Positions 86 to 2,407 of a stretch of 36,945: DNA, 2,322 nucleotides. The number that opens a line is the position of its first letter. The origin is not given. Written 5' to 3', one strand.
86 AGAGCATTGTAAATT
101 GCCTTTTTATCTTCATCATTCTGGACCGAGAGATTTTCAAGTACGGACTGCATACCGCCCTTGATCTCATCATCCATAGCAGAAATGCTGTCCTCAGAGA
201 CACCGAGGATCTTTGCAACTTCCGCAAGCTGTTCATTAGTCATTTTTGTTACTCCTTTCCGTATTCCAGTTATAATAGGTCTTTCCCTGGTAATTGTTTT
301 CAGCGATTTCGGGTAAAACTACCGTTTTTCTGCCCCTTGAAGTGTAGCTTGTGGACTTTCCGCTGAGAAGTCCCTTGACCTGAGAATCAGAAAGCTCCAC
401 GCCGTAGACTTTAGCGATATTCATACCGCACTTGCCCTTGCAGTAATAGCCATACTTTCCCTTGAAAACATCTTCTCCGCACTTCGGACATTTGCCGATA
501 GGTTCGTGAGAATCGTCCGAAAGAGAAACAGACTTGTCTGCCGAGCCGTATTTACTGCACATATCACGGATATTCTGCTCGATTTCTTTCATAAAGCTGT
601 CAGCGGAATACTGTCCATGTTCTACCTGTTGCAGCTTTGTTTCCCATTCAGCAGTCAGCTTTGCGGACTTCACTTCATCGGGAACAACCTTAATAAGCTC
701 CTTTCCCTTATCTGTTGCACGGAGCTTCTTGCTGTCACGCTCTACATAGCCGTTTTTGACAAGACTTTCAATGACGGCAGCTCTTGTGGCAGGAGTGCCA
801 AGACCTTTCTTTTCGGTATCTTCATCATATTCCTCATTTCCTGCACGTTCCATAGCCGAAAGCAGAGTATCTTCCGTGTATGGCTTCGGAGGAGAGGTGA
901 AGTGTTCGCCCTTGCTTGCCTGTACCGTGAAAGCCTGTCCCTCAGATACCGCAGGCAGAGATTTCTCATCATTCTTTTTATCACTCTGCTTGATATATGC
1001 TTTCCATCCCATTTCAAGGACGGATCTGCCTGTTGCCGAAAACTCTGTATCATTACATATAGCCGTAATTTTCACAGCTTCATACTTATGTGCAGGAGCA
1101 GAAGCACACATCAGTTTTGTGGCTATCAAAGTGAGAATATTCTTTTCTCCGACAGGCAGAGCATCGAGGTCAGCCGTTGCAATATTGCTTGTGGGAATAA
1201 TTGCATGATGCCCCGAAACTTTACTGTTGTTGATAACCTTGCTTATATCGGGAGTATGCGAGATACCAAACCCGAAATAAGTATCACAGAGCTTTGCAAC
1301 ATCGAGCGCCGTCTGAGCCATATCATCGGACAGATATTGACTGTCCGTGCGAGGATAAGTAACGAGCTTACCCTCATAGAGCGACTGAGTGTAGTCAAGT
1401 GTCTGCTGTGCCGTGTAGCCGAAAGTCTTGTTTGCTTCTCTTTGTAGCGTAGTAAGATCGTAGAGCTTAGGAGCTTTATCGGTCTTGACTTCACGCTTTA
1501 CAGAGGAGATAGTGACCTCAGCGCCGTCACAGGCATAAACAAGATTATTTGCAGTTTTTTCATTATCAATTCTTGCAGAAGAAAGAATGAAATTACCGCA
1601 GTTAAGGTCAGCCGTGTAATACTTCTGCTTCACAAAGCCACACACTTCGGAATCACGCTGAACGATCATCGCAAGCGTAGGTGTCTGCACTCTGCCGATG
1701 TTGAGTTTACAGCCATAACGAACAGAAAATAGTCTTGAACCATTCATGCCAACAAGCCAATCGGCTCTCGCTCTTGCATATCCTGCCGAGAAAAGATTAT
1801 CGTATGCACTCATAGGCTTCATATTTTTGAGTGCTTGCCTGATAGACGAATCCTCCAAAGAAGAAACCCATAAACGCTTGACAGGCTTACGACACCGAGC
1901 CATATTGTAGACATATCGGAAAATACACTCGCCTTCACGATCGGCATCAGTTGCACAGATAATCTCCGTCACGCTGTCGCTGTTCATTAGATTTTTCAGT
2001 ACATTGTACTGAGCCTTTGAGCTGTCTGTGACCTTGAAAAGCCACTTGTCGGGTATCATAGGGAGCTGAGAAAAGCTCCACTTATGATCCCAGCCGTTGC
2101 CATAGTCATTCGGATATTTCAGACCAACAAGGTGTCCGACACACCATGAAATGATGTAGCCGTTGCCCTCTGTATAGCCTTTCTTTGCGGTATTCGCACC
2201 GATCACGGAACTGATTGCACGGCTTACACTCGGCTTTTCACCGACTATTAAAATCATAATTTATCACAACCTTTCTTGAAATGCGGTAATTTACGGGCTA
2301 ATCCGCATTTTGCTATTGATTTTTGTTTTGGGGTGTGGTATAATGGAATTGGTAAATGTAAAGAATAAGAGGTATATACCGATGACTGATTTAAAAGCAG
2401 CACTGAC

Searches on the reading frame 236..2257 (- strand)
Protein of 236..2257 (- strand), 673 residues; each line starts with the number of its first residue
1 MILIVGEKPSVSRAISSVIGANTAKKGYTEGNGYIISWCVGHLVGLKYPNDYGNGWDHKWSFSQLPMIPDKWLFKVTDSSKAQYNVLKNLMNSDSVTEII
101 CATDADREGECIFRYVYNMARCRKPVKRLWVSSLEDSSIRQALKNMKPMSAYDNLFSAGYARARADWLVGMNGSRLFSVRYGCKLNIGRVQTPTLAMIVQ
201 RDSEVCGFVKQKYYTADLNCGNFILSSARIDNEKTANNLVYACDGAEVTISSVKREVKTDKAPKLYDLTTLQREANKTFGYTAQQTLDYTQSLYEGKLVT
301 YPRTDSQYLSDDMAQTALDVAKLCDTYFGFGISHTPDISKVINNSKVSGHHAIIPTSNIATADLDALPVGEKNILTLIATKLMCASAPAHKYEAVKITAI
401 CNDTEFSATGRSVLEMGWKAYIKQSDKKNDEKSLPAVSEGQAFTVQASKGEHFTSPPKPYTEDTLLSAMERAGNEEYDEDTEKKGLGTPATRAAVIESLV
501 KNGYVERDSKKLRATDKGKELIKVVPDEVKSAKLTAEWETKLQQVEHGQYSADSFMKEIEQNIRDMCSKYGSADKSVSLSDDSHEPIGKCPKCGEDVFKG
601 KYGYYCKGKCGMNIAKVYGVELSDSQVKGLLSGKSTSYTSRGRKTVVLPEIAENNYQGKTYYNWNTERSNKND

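Call 96: search_protein_families(library=pfam, alignment_id=A9, max_evalue=0.00001)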
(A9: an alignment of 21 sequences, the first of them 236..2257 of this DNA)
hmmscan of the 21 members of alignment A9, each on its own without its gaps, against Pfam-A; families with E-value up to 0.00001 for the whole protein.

A. member 1, window:236-2257:- (673 aa): 2 families
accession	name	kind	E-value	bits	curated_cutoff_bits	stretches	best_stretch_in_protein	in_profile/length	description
PF01131.25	Topoisom_bac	-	2.5e-112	376.4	35.1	1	152-557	3-411/411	DNA topoisomerase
PF01751.28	Toprim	-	1.2e-10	41.9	23.1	1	3-133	2-95/96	Toprim domain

B. families by the number of members that match (of 21 scanned): 28 families (the first 25 are shown)
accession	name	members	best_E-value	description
PF00005.33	ABC_tran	3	3.1e-37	ABC transporter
PF00664.28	ABC_membrane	2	9.9e-45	ABC transporter transmembrane region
PF13346.12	ABC2_membrane_5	2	1e-14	ABC-2 family transporter protein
PF01235.23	Na_Ala_symp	1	1.1e-137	Sodium:alanine symporter family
PF00330.25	Aconitase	1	3.1e-115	Aconitase family (aconitate hydratase)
PF01131.25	Topoisom_bac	1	2.5e-112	DNA topoisomerase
PF00128.31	Alpha-amylase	1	1.2e-79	Alpha amylase, catalytic domain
PF00155.27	Aminotran_1_2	1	1.5e-70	Aminotransferase class I and II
PF00497.25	SBP_bac_3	1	7.3e-28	Bacterial extracellular solute-binding proteins, family 3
PF02518.31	HATPase_c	1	1.2e-27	Histidine kinase-, DNA gyrase B-, and HSP90-like ATPase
PF08909.16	DUF1854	1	6.6e-26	Domain of unknown function (DUF1854)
PF00488.27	MutS_V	1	8.1e-26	MutS domain V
PF00072.30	Response_reg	1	2.5e-25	Response regulator receiver domain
PF00145.23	DNA_methylase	1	5.8e-24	C-5 cytosine-specific DNA methylase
PF00694.25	Aconitase_C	1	2.4e-23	Aconitase C-terminal domain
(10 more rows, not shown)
